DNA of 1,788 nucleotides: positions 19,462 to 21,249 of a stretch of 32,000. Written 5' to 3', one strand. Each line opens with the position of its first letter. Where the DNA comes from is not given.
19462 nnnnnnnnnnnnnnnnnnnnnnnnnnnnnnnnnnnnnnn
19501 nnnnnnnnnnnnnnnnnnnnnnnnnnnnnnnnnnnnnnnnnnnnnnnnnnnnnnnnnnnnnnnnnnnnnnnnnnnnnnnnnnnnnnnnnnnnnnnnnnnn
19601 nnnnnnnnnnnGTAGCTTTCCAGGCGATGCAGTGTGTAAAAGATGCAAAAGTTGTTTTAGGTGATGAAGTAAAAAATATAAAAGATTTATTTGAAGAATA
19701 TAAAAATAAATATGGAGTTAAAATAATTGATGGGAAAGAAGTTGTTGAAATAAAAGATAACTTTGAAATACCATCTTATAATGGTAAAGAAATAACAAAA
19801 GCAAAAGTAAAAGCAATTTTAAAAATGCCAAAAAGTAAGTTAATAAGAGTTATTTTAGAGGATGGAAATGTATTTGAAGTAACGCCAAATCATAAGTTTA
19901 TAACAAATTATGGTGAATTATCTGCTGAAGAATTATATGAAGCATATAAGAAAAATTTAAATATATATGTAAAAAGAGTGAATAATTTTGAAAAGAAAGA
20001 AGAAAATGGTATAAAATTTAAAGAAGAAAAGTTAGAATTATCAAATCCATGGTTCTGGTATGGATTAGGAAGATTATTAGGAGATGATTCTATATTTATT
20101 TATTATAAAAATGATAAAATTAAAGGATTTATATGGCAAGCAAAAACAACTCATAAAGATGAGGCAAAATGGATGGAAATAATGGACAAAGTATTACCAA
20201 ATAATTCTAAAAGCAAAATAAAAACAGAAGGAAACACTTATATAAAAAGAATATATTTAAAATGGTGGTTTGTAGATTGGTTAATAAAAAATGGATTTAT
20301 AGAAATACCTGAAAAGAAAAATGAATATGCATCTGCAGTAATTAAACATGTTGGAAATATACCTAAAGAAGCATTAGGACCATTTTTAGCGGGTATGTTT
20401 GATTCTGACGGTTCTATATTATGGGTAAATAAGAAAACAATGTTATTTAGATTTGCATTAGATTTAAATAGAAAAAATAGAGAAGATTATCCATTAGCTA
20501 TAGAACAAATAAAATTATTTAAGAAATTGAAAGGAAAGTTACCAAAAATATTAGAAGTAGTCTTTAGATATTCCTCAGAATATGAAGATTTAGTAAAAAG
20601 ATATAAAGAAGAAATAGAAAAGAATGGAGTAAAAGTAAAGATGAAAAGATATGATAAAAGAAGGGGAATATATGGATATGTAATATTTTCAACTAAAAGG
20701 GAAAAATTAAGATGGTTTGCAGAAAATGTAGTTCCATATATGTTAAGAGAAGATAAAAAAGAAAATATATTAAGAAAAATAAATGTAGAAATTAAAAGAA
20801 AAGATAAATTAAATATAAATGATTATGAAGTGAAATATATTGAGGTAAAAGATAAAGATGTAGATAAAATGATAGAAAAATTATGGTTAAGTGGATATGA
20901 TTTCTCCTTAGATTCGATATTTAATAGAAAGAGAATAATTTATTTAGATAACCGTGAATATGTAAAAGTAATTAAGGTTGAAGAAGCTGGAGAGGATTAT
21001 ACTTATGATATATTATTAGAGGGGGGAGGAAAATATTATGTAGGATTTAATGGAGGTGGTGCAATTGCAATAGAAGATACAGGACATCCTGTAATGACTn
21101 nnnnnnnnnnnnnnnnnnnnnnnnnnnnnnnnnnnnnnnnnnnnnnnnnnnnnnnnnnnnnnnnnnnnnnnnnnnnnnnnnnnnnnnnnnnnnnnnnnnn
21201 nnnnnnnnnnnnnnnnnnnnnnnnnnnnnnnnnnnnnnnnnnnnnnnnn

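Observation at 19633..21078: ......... intein in the archaellum ATPase ArlI/FlaI with an atypical Glu-Asp C-terminus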

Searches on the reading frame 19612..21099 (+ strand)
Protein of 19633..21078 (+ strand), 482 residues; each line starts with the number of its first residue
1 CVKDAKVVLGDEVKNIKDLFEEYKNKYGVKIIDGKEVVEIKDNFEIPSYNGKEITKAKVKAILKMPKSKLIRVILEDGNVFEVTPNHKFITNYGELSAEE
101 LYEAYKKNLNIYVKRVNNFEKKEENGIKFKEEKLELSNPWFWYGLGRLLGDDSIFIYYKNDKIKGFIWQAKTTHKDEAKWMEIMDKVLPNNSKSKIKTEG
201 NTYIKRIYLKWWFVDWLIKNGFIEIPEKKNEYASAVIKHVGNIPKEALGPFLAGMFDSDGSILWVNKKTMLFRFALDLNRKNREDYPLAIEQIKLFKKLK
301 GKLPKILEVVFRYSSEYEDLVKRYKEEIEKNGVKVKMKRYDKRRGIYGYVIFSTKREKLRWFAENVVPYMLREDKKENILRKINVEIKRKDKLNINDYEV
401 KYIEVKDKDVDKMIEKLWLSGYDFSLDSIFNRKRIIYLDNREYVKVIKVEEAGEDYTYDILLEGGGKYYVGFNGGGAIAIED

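Call 4: search_protein_families(library=pfam, proteins=[window:19633-21078:+], max_evalue=0.1)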
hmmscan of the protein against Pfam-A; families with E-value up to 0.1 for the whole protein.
window:19633-21078:+ (482 aa): 3 families
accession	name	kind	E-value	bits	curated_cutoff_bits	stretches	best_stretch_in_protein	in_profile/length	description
PF14890.11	Intein_splicing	-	0.00014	22.1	35.8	1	8-464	2-142/155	Intein splicing domain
PF14528.11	LAGLIDADG_3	-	0.004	17.8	22.5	0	251-268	6-23/82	LAGLIDADG-like domain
PF10432.14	bact-PGI_C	-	0.011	16.1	24.5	0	160-216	67-125/151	Bacterial phospho-glucose isomerase C-terminal SIS domain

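Call 6: search_protein_families(library=ncbifam, proteins=[window:19633-21078:+], max_evalue=1)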
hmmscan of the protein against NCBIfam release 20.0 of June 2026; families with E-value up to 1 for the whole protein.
window:19633-21078:+ (482 aa): 2 families
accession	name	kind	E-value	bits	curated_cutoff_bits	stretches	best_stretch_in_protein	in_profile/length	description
TIGR01445.1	intein_Nterm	domain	8.5e-10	39.5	24.5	1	3-91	4-83/83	intein N-terminal splicing region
NF052663.1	RtcB_rel_intein2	exception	0.0019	17.1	1050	1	50-101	112-163/626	intein-containing RctB family protein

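Call 7: search_solved_structures(query=window:19633-21078:+, max_evalue=10, show_alignments=3)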
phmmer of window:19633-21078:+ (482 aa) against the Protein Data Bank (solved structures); distinct sequences matched with E-value up to 10: 15.
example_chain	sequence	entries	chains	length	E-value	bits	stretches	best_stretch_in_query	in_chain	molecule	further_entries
4o1s_A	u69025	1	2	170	7.5e-05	24.8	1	13-91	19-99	V-type ATP synthase alpha chain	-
7qss_A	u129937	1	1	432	0.099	14.5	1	14-93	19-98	V-type ATP synthase alpha chain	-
7qil_A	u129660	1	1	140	0.29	12.9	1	68-105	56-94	DnaE intein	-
1zd7_A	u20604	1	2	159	0.46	12.3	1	68-104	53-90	DNA polymerase III alpha subunit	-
1zde_A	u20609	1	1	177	0.52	12.1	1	67-104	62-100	DNA polymerase III alpha subunit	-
3nzm_A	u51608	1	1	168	0.52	12.1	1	68-104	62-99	DNA polymerase III subunit alpha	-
5ol5_A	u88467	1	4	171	0.56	12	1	68-104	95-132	DNA polymerase III subunit alpha,DNA polymerase III subunit alpha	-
4qfq_A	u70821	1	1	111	0.58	11.9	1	68-110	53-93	DNA polymerase III, alpha subunit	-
5ol1_A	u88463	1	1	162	0.58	11.9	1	68-104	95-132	DNA polymerase III subunit alpha,DNA polymerase III subunit alpha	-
4lx3_A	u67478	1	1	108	0.9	11.3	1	68-104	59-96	DNA polymerase III, alpha subunit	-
7cus_A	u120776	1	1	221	0.98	11.2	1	199-285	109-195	DUF3404 domain-containing protein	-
7cjr_A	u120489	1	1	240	1.2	10.9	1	200-285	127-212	Histidine kinase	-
5ol6_A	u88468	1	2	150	1.4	10.6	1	68-108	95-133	Nucleic acid binding, OB-fold, tRNA/helicase-type,DNA-directed DNA polymerase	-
5ol7_A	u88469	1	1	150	1.4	10.6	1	68-108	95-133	DNA-directed DNA polymerase,DNA-directed DNA polymerase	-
7oq6_A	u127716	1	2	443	2.1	10.1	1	232-337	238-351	Cytochrome P450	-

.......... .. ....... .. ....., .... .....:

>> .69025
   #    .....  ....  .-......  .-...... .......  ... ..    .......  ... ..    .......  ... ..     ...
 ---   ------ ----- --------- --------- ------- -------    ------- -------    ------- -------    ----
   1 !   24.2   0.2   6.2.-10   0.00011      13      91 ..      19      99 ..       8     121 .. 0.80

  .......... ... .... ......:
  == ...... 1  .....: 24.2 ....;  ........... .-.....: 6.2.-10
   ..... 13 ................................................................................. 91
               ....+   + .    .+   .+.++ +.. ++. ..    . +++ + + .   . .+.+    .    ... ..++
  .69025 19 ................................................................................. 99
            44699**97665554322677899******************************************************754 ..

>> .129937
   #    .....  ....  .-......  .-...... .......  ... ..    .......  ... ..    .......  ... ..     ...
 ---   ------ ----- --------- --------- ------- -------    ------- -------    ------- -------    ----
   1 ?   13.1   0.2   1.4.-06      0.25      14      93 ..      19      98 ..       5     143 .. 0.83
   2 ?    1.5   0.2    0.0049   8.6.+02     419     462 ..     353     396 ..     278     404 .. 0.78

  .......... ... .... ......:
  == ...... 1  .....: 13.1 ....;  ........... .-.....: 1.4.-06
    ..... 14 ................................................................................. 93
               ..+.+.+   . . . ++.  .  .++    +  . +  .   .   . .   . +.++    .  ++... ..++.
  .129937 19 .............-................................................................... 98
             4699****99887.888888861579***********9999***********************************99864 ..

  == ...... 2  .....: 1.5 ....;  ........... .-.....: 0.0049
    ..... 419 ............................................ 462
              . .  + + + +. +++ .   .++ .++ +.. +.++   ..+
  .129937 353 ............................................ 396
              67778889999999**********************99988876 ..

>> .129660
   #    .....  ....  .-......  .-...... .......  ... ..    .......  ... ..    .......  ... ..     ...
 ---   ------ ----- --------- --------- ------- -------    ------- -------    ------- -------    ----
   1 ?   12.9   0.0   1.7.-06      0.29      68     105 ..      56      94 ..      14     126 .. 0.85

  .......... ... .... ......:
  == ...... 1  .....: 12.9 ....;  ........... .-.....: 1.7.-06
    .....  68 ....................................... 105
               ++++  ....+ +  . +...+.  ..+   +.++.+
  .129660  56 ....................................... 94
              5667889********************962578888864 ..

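Call 8: find_homologous_proteins(query=window:19633-21078:+, max_evalue=0.001)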
Query window:19633-21078:+ (482 aa): 2 proteins with E <= 0.001 among 8000 candidates.
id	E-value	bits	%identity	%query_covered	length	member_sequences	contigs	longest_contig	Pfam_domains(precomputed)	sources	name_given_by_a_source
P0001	1.4e-52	197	63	25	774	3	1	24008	PF00437.27,PF14890.12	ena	-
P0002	2.9e-44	170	74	21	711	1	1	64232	PF00437.27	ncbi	-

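Call 20: find_encoding_contigs(protein=P0002, flank=6000, max_places=3)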
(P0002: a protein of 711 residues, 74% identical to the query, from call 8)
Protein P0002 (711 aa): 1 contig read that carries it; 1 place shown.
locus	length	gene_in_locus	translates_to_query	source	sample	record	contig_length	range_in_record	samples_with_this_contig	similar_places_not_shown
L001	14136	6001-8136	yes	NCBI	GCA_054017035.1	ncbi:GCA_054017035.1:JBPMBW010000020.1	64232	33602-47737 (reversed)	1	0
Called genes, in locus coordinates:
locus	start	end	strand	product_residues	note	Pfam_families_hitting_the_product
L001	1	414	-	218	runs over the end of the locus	PF03587:EMG1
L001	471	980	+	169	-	PF00565:SNase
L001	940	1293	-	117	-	-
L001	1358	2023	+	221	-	-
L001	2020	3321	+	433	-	PF00919:UPF0004, PF04055:Radical_SAM, PF01938:TRAM, PF18693:TRAM_2 (weak)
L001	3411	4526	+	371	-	PF04055:Radical_SAM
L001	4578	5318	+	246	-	PF05377:FlaC_arch, PF04659:Arch_fla_DE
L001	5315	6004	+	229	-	PF06745:ATPase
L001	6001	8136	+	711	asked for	PF00437:T2SSE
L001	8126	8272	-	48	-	-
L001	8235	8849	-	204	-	PF05559:DUF763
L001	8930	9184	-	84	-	PF05559:DUF763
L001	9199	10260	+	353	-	PF00437:T2SSE (faint), PF20703:nSTAND1 (weak), PF24389:ORC-CDC6-like (faint), PF01637:ATPase_2, PF13191:AAA_16 (weak), PF13173:AAA_14 (weak), PF13401:AAA_22, PF03965:Penicillinase_R (weak), +3 more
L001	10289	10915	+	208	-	PF00227:Proteasome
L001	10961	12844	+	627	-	PF17214:KH_TffA, PF23023:Anti-Pycsar_Apyc1, PF00753:Lactamase_B, PF12706:Lactamase_B_2 (weak), PF16661:Lactamase_B_6, PF10996:Beta-Casp, PF07521:RMMBL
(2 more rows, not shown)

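Call 21: find_encoding_contigs(protein=P0001, flank=6000, max_places=3)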
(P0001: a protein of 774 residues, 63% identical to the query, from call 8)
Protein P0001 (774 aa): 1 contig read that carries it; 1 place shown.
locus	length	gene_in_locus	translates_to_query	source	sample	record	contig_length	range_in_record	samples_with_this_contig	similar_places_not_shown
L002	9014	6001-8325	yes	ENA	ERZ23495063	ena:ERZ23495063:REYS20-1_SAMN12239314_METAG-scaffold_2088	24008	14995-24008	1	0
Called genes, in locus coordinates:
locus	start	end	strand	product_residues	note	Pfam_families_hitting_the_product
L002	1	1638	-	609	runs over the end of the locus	PF08915:tRNA-Thr_ED, PF00587:tRNA-synt_2b, PF03129:HGTP_anticodon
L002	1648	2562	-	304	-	PF01368:DHH (weak), PF02272:DHHA1 (weak)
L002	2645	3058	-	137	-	PF01398:JAB, PF14464:Prok-JAB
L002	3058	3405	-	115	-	PF01981:PTH2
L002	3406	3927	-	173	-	PF03266:NTPase_1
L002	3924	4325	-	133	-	PF21485:IF5A-like_N, PF08207:EFP_N (faint), PF01287:eIF-5a (weak)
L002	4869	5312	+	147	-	PF01917:Flagellin_arch-type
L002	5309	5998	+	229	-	PF23442:DUF7125 (weak), PF06745:ATPase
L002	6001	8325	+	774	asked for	PF00437:T2SSE, PF14890:Intein_splicing (weak)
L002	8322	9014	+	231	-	?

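Call 58: predict_structure(alignment_id=A5)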
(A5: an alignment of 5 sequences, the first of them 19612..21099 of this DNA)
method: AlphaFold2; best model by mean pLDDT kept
length: 496 residues; sequences in the alignment: 5
mean_pLDDT: 53.6   pTM: 0.35
mean pLDDT of the five models: 53.6, 49.7, 48.3, 47.8, 45.6
residues with pLDDT >= 90: 0; 70-90: 109; 50-70: 175; < 50: 212
segments of 3 or more residues with pLDDT < 50: 1-8, 115-250, 264-274, 278-293, 397-407, 433-440, 480-496
pLDDT, mean of each block of 10 residues (from residue 1): 44 56 68 66 54 70 70 65 71 76 78 42 23 26 34 34 39 35 36 31 31 39 45 30 32 56 46 47 41 53 60 75 82 81 78 66 69 64 64 52 41 69 68 47 55 69 63 57 39 27
secondary structure, 60 per line:
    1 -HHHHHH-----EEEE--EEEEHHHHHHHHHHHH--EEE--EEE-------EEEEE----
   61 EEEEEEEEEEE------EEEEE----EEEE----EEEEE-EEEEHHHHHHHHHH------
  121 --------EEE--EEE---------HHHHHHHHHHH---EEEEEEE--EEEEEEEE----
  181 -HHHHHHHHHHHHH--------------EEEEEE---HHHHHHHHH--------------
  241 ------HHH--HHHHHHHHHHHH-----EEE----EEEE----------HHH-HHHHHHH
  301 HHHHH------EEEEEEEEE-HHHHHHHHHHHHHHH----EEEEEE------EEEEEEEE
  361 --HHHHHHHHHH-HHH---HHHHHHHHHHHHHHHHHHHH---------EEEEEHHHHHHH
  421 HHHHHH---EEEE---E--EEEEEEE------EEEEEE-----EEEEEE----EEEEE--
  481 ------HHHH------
elements in order: H2-7 E13-16 E19-22 H23-34 E37-39 E42-44 E52-56 E61-71 E78-82 E87-90 E95-99 E101-104 H105-114 E129-131 E134-136 H146-156 E160-166 E169-176 H182-194 E209-214 H218-226 H252-263 E269-271 E276-279 H294-305 E312-320 H322-336 E341-346 E353-360 H363-372 H380-399 E409-413 H414-426 E430-433 E440-446 E453-458 E464-469 E474-478 H487-490

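Call 60: search_solved_structures(query=A4, max_evalue=1, show_alignments=2)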
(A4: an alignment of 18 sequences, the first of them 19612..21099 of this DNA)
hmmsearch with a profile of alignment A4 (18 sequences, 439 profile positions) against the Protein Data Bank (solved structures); distinct sequences matched with E-value up to 1: 30.
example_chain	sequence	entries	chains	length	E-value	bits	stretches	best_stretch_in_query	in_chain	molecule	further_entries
4o1s_A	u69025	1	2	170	1.9e-14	57.5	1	17-111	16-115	V-type ATP synthase alpha chain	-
7qss_A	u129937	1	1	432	5.2e-14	56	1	14-426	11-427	V-type ATP synthase alpha chain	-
7qsu_A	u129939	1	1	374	2.2e-13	54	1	14-322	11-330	V-ATPase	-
2lqm_A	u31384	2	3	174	3.2e-10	43.5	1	21-95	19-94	Pho radA intein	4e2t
7qst_A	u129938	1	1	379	3.2e-10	43.5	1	13-99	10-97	V-type ATP synthase subunit A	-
4e2u_A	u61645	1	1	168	3e-09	40.3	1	20-95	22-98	Pho radA intein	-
1dq3_A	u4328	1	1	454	5e-06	29.7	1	19-430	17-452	ENDONUCLEASE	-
2lcj_A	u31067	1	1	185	8.7e-06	28.9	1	22-103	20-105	Pab polC intein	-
7oec_A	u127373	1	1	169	1.6e-05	28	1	21-101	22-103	DNA polymerase II large subunit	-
5bkh_A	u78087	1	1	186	2.8e-05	27.2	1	21-101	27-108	DNA polymerase II large subunit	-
1zd7_A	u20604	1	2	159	7.9e-05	25.7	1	49-113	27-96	DNA polymerase III alpha subunit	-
3nzm_A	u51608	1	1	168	9.2e-05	25.5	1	49-113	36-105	DNA polymerase III subunit alpha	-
1zde_A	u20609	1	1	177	0.0001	25.4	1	49-113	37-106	DNA polymerase III alpha subunit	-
2jmz_A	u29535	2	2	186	0.00014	25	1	24-108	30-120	Hypothetical protein MJ0781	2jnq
5ol5_A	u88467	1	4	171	0.00014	25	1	49-111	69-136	DNA polymerase III subunit alpha,DNA polymerase III subunit alpha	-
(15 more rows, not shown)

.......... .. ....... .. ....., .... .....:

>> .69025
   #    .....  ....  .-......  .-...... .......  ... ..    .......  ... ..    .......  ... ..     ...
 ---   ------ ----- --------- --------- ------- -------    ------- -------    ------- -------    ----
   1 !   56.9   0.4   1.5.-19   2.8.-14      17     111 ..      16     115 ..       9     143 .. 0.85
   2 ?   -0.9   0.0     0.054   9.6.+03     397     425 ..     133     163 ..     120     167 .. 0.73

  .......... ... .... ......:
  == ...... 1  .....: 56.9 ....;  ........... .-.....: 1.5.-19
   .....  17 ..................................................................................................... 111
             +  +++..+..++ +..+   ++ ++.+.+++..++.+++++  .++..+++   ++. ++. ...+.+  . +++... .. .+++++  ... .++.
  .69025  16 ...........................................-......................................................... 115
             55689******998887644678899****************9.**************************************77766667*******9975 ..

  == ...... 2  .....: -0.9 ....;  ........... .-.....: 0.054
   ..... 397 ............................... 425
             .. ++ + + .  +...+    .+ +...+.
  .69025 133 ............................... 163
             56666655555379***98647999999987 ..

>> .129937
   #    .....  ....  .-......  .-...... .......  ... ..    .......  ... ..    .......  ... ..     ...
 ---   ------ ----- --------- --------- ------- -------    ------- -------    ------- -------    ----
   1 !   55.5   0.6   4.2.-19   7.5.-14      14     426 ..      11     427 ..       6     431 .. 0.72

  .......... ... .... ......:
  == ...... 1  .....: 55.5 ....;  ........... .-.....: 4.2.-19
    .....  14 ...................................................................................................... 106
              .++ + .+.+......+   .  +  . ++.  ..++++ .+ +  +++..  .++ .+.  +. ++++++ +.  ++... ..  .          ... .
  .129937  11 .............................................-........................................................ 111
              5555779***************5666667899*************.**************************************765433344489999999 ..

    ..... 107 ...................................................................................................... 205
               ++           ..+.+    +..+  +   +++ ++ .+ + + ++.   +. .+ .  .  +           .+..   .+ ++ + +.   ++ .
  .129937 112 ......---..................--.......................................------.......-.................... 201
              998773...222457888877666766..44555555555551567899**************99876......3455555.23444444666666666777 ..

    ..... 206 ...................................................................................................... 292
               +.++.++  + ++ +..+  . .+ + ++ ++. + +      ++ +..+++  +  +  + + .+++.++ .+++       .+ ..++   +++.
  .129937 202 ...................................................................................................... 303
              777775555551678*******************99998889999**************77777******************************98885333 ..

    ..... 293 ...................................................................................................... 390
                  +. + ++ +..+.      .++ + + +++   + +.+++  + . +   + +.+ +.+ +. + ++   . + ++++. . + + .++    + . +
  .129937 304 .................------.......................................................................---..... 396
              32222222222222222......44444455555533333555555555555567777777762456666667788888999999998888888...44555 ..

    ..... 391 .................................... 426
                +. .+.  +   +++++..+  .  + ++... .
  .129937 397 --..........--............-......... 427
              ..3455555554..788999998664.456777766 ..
